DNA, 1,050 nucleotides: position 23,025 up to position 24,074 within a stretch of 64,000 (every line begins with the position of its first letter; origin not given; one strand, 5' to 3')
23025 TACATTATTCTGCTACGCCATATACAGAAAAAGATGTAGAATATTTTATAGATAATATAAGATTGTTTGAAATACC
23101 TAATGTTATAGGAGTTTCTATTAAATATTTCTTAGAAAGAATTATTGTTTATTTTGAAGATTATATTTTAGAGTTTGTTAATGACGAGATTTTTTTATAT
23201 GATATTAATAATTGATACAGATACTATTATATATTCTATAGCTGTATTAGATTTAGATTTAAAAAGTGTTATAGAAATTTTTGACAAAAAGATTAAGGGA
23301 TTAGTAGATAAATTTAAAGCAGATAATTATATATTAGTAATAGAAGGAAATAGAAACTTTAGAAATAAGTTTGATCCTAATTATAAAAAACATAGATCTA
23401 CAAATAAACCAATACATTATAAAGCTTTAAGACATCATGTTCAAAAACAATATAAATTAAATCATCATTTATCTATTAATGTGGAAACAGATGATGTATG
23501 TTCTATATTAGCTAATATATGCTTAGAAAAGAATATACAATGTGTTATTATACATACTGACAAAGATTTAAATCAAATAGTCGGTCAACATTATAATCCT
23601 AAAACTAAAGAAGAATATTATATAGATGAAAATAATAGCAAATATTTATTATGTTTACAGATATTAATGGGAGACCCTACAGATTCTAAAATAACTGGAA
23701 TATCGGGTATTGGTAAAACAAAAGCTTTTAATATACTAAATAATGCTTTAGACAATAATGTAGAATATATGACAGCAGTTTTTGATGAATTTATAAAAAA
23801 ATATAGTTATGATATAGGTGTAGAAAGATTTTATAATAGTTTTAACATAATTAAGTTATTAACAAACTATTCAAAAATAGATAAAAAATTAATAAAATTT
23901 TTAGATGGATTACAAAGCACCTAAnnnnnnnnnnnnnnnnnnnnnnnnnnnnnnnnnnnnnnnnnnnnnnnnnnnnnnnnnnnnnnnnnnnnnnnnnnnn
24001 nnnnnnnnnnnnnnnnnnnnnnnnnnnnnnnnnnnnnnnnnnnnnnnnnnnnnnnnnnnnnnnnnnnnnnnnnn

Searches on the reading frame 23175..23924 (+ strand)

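Call 25: search_protein_families(library=pfam, proteins=[window:23175-23924:+], max_evalue=0.01)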
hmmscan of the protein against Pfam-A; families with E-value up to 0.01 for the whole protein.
window:23175-23924:+ (249 aa): 3 families
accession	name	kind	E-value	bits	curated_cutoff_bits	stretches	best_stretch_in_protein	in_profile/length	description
PF02739.22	5_3_exonuc_N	-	1.5e-12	48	34.3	1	34-142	34-144/164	5'-3' exonuclease, N-terminal resolvase-like domain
PF01367.25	5_3_exonuc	-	0.00099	20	40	1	161-191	9-38/97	5'-3' exonuclease, C-terminal SAM fold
PF13611.12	Peptidase_S76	-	0.0071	17.2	27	0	87-158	17-92/121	Serine peptidase of plant viral polyprotein, P1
